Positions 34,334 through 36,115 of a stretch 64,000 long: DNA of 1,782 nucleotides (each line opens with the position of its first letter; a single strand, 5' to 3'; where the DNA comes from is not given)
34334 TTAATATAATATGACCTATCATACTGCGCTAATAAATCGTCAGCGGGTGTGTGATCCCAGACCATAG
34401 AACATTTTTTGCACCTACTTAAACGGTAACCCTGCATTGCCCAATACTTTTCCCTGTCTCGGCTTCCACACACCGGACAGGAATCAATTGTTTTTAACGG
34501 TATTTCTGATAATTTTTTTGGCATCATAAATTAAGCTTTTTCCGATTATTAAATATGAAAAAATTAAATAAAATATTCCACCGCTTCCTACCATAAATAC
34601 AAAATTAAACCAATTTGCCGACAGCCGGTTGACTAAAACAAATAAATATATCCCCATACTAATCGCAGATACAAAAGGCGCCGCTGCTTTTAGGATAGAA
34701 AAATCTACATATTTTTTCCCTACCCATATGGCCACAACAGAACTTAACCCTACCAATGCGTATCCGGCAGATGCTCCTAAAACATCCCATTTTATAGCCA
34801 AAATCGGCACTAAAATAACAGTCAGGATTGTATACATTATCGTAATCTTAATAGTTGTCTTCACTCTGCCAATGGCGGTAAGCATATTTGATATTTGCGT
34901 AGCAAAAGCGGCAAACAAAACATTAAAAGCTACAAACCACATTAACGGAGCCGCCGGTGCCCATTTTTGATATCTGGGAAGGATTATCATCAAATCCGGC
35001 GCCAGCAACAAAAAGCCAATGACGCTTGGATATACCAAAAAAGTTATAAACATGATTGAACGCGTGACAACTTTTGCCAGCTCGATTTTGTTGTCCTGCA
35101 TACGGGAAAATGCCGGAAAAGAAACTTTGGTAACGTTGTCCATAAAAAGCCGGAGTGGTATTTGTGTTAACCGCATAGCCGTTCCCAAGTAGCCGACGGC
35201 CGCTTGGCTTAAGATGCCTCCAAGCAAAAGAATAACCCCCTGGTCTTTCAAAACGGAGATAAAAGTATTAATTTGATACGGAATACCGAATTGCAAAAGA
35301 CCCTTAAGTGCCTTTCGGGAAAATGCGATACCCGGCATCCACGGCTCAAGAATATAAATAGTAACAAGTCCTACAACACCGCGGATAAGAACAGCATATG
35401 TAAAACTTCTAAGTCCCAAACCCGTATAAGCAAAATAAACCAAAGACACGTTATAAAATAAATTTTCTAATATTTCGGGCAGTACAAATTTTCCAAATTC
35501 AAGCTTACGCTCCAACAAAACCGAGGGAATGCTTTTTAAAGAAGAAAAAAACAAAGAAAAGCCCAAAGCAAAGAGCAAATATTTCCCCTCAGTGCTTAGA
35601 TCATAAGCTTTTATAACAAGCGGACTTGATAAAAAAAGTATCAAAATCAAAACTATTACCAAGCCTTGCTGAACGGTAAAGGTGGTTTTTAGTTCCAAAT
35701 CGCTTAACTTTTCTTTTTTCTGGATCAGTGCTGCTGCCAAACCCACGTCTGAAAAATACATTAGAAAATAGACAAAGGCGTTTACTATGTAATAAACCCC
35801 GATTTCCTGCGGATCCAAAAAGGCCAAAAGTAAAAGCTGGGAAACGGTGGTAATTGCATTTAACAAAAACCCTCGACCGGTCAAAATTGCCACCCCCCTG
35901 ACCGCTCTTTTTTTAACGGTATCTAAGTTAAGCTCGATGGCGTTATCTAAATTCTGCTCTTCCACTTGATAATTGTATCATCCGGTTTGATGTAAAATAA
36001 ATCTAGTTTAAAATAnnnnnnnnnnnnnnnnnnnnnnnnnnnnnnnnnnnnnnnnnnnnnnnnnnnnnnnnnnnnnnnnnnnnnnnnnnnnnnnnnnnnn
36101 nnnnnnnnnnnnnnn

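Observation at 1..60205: A ~60-kb super-locus of paralogous GT-C-type membrane glycosyltransferases with repeated Gtr-like donor modules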

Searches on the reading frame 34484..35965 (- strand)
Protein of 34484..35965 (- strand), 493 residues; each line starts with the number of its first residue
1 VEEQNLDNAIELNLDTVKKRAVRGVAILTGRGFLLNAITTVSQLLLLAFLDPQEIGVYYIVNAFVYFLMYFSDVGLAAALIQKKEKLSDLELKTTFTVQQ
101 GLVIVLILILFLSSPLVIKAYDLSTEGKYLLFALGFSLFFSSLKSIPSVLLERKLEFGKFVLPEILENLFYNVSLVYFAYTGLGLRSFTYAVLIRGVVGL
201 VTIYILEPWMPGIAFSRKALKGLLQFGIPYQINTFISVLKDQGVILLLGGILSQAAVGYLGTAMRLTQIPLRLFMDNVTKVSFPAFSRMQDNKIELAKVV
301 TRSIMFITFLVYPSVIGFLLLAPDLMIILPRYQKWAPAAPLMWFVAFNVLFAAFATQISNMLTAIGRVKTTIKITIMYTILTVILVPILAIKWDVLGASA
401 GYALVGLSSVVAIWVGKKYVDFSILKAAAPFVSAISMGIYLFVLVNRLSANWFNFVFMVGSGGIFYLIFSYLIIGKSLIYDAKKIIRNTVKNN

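Call 7: search_protein_families(library=pfam, proteins=[window:34484-35965:-], max_evalue=0.01)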
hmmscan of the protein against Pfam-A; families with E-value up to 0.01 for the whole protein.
window:34484-35965:- (493 aa): 2 families
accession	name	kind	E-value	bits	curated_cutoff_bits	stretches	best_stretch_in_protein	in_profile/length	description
PF13440.11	Polysacc_synt_3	-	7.7e-52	176.8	23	1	49-338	5-291/293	Polysaccharide biosynthesis protein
PF01943.22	Polysacc_synt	-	9.3e-18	65.1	28.2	1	22-290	2-274/274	Polysaccharide biosynthesis protein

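Call 83: search_protein_families(library=ncbifam, proteins=[window:34484-35965:-], max_evalue=0.01)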
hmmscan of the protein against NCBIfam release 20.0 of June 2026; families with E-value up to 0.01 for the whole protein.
window:34484-35965:- (493 aa): 4 families
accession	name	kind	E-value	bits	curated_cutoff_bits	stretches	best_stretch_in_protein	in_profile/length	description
NF007773.0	PRK10459.1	equivalog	4.9e-28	98.4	273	1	34-460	20-454/492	MOP flippase family protein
NF058658.1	Oglyco_Wzx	exception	9.6e-25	87.5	720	1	43-468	32-458/478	O-glycosylation flippase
NF047674.1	TeichurnBiosyTuaB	equivalog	3.4e-19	69.3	580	1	16-468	3-464/469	teichuronic acid biosynthesis protein TuaB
TIGR01695.1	murJ_mviN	equivalog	9.5e-10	37.8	235.55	1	92-477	81-500/506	murein biosynthesis integral membrane protein MurJ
